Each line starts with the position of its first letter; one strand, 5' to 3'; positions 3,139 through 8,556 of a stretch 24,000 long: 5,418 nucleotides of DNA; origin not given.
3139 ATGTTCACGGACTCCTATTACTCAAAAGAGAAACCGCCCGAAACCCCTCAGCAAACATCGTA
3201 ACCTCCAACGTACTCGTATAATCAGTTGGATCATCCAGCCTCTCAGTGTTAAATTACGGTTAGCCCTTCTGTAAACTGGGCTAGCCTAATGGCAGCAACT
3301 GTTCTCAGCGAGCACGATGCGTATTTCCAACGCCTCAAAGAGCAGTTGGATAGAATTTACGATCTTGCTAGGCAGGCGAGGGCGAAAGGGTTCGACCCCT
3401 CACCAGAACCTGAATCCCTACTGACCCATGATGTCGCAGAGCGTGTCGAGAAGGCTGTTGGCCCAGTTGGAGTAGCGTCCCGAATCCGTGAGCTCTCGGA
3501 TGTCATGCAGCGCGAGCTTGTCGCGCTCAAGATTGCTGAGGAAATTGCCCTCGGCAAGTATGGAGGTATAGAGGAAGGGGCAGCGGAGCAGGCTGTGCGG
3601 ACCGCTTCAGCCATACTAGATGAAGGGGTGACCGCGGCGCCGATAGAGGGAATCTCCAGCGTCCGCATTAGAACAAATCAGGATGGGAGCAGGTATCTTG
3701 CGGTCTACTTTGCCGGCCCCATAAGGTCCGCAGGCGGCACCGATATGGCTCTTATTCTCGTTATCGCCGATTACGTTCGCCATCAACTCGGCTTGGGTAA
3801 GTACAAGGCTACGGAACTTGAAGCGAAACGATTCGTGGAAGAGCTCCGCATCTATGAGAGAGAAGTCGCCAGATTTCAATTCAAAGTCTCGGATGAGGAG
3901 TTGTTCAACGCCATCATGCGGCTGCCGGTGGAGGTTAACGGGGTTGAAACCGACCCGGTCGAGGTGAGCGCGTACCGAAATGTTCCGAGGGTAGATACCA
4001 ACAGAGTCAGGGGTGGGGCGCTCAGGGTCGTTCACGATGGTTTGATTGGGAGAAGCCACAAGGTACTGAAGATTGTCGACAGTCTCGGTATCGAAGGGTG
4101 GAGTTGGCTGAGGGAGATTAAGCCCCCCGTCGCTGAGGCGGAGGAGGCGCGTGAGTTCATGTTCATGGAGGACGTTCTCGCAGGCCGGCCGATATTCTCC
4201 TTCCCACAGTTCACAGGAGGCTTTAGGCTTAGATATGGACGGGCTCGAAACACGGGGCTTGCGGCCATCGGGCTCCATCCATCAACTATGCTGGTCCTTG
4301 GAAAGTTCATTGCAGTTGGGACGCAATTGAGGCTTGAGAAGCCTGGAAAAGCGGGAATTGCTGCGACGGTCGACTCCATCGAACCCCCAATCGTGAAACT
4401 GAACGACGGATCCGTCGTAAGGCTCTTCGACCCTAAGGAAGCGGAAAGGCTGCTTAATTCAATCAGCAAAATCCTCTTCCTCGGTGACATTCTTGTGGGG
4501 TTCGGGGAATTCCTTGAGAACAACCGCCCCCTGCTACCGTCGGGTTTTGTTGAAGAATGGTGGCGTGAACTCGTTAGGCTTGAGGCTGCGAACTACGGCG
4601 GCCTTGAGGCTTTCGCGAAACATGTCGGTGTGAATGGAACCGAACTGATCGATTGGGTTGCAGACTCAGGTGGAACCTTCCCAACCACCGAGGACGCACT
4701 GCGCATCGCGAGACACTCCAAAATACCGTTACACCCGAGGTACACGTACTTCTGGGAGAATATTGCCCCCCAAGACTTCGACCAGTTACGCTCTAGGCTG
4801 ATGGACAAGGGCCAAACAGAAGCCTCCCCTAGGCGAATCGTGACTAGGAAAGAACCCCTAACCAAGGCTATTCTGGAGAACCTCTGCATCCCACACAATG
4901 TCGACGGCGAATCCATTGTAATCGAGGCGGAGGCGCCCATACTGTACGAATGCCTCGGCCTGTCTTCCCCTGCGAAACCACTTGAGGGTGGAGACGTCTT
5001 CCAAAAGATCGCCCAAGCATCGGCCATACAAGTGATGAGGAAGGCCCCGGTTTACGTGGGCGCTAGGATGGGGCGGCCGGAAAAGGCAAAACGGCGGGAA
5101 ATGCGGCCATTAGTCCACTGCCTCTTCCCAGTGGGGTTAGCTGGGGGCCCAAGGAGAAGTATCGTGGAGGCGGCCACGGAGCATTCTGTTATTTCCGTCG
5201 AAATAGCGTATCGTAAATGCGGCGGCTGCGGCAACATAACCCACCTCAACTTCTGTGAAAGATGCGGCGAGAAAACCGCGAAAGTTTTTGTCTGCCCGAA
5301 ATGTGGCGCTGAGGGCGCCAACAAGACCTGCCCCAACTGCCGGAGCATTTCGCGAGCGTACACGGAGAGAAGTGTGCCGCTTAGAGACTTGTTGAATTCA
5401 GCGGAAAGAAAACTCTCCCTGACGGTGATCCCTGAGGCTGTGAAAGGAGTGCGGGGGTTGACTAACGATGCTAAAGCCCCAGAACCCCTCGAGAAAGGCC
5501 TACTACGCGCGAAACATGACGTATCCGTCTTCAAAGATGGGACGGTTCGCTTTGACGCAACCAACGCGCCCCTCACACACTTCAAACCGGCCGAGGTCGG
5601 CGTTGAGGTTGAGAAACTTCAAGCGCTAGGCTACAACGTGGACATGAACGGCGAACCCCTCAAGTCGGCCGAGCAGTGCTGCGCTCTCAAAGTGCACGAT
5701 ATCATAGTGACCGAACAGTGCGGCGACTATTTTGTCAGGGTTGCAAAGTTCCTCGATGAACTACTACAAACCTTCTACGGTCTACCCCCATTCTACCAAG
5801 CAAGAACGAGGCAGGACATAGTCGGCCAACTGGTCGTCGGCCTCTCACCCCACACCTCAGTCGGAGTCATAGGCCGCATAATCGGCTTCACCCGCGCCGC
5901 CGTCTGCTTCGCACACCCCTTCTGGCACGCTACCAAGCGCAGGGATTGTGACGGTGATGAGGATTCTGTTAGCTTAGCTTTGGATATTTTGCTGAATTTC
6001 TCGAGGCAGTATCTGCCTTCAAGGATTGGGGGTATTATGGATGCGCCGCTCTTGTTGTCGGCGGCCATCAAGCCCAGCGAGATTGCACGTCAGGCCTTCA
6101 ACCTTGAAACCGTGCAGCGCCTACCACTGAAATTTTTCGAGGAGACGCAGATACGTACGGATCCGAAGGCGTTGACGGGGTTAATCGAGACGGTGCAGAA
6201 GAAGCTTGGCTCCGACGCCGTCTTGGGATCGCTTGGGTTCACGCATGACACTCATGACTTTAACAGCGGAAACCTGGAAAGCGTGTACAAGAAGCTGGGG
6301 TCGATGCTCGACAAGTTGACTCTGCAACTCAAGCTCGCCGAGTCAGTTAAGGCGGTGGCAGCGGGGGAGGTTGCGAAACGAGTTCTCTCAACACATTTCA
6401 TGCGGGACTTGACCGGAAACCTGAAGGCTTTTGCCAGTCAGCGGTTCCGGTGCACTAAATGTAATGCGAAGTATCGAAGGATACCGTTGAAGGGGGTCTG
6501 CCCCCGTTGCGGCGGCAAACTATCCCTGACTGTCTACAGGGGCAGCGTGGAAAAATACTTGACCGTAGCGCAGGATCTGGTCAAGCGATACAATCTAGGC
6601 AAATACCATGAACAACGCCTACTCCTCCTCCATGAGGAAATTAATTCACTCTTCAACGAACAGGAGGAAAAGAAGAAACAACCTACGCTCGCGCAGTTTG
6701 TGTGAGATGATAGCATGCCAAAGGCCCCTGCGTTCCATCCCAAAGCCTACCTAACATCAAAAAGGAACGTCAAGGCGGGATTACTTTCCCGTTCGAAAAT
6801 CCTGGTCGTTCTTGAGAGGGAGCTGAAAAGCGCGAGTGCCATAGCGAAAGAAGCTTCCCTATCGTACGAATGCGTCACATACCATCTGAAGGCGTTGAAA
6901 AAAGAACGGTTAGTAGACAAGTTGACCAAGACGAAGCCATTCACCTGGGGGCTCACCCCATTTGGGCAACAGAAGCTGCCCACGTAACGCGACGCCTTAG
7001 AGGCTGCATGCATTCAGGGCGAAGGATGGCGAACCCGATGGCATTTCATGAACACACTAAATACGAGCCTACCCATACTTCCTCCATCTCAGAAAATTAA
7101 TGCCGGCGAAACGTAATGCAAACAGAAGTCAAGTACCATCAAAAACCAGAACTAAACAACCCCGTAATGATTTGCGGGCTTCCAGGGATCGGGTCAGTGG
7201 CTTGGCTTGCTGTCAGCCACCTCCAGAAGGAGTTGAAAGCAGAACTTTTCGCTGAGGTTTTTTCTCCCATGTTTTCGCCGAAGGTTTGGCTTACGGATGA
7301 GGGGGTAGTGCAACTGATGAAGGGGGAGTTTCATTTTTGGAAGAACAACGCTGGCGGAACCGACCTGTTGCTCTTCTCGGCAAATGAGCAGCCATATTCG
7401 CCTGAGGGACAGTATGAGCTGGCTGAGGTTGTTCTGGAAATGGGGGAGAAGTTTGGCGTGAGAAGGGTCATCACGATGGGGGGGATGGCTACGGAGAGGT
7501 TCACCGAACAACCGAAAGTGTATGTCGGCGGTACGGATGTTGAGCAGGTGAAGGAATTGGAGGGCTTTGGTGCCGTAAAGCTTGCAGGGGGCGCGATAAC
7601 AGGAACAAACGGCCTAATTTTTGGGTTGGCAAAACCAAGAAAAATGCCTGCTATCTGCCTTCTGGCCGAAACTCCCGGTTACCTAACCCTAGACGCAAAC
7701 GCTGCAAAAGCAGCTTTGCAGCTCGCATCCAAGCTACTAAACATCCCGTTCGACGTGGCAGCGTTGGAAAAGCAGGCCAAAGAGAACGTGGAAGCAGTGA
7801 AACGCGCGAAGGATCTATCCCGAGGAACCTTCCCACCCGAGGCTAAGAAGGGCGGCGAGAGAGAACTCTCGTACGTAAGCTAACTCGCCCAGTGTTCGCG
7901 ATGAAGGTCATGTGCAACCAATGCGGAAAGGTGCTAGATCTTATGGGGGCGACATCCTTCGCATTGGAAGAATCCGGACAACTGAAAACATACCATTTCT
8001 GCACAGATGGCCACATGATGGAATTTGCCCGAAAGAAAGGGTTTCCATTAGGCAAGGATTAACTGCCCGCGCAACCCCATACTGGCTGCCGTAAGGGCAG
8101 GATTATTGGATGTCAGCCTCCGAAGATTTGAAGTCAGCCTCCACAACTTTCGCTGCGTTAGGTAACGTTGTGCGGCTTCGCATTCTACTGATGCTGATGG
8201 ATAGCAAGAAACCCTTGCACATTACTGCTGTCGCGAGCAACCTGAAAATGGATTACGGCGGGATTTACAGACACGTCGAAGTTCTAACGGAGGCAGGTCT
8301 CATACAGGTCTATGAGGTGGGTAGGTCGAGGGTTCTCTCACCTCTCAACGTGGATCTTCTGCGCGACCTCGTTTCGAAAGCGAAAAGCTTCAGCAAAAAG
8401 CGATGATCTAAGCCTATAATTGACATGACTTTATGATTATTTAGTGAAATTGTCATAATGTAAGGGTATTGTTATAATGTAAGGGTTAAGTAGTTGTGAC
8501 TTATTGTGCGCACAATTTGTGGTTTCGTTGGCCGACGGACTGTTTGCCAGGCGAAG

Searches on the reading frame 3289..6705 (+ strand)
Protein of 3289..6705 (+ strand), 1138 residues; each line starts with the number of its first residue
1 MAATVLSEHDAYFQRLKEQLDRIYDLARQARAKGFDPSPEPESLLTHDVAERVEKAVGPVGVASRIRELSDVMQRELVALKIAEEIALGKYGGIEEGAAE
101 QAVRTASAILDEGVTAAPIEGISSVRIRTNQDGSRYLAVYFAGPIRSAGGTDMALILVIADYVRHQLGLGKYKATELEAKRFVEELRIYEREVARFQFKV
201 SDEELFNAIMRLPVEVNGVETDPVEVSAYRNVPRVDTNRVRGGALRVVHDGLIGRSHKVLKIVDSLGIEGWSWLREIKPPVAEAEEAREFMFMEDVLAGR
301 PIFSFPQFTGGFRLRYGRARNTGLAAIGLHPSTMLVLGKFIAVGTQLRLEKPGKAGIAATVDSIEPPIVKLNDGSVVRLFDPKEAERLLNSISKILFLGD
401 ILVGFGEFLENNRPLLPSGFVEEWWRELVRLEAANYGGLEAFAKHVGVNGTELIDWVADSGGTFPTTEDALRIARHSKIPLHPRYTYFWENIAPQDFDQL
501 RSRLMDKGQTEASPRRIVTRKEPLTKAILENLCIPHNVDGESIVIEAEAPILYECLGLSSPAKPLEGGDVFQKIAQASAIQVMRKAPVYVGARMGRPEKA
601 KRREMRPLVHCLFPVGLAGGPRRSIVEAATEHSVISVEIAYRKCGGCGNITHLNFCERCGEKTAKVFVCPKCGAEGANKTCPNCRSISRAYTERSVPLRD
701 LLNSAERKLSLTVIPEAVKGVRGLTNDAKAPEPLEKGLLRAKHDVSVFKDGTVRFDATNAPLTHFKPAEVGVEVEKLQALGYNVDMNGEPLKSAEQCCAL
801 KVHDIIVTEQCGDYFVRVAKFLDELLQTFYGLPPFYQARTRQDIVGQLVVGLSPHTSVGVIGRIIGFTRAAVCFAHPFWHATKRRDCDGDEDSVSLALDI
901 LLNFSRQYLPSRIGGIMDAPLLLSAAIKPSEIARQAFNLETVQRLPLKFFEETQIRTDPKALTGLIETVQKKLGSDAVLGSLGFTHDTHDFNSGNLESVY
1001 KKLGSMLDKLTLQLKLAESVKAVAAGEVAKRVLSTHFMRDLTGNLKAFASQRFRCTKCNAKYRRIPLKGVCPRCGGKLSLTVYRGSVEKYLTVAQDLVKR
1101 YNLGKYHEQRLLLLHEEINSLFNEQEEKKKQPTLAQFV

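Call 10: search_protein_families(library=pfam, proteins=[window:3289-6705:+], max_evalue=0.001)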
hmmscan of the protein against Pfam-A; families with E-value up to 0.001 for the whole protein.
window:3289-6705:+ (1138 aa): 3 families
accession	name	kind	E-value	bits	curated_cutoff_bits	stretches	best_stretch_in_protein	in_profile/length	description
PF24846.1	PolC_DP2_cat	-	1.6e-126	421.7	24.3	1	716-1009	6-299/299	DNA polymerase II large subunit DP2, catalytic domain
PF24844.1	PolC_DP2_central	-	1.8e-123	412.6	24.3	1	291-675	13-369/372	DNA polymerase II large subunit DP2, central domain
PF03833.19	PolC_DP2_N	-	7.3e-102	340.6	24.3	1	12-278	2-269/271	DNA polymerase II large subunit DP2, N-terminal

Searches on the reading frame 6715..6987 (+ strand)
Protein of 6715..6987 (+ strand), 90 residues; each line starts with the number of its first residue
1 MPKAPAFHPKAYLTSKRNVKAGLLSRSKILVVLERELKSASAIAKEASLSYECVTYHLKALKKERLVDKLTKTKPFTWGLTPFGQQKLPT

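Call 13: search_protein_families(library=pfam, proteins=[window:6715-6987:+], max_evalue=1)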
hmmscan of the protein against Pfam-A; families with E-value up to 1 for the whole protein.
window:6715-6987:+ (90 aa): 11 families
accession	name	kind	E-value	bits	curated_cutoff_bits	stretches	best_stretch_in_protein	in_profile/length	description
PF01022.26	HTH_5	-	3.8e-06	27.1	22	1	26-69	4-47/47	Bacterial regulatory protein, arsR family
PF14947.12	HTH_45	-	0.0023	18.3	25.5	1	28-84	10-62/77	Winged helix-turn-helix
PF12840.13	HTH_20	-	0.0054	17.1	27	1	26-68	6-49/51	Helix-turn-helix domain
PF25213.1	HVO_A0261_N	-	0.042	14.2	35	1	21-85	8-68/86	HVO_A0261 N-terminal domain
PF24270.1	HTH_Cmi2_C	-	0.058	14.1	27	1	27-69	78-120/125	Cmi2, C-terminal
PF24971.1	SAMD1_SHD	-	0.067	13.6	27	1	12-37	18-43/78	SAMD1 small helical domain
PF21476.4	PF0610-like_N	-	0.075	13.7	33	1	26-63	3-40/50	PF0610-like, N-terminal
PF08461.16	HTH_12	-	0.08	13.3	21.4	1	29-73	3-54/66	Ribonuclease R winged-helix domain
PF24427.1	Ig_GP210_16th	-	0.084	13.5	27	1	35-77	31-73/84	Nuclear pore complex protein GP210, Ig-like domain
PF24033.1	DUF7342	-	0.1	13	31.6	1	36-73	16-53/150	Family of unknown function (DUF7342)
PF13545.12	HTH_Crp_2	-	0.17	12.3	27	1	42-68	27-53/70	Crp-like helix-turn-helix domain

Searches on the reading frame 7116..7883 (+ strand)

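Call 10: search_protein_families(library=pfam, proteins=[window:7116-7883:+], max_evalue=0.001)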
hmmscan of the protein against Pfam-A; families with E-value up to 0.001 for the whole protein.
window:7116-7883:+ (255 aa): 1 family
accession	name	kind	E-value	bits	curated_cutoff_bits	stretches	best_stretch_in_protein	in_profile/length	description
PF09754.15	PAC2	-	8.7e-44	150.3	25.8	1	18-230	1-213/215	PAC2 family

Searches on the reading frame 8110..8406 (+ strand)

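Call 13: search_protein_families(library=pfam, proteins=[window:8110-8406:+], max_evalue=1)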
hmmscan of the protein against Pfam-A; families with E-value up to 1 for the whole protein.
window:8110-8406:+ (98 aa): 14 families
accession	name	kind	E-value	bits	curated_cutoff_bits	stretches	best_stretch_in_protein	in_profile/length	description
PF25212.1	HVO_A0114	-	6.4e-08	32.7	27.6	1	26-74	27-75/84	HVO_A0114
PF12840.13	HTH_20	-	6.6e-07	29.7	27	1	18-66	2-49/51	Helix-turn-helix domain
PF01022.26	HTH_5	-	5.3e-05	23.5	22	1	21-66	3-46/47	Bacterial regulatory protein, arsR family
PF01978.25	TrmB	-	0.00039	20.7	25.6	1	25-75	13-61/68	Sugar-specific transcriptional regulator TrmB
PF09339.16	HTH_IclR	-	0.00081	19.6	22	1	23-66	6-49/52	IclR helix-turn-helix domain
PF12802.13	MarR_2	-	0.0016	19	27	1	22-69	7-54/61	MarR family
PF24038.1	DUF7347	-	0.0036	17.9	27.6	1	11-59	2-52/77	Domain of unknown function (DUF7347)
PF08279.18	HTH_11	-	0.0044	17.3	25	1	22-68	2-47/55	HTH domain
PF08100.18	Dimerisation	-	0.0047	17.2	25.6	1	10-71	15-76/93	O-methyltransferase dimerisation domain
PF13412.12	HTH_24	-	0.0075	16.3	21.9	1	22-66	5-48/48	Winged helix-turn-helix DNA-binding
PF13601.12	HTH_34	-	0.0089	16.6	27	1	21-68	1-47/80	Winged helix DNA-binding domain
PF07106.19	TBPIP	-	0.053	13.9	22.8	1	25-74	6-57/62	TBPIP/Hop2 winged helix domain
PF10711.15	DUF2513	-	0.067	14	29.6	0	25-71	10-57/100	Hypothetical protein (DUF2513)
PF05491.19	RuvB_C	-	0.09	13.2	24.7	1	23-72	9-61/72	RuvB C-terminal winged helix domain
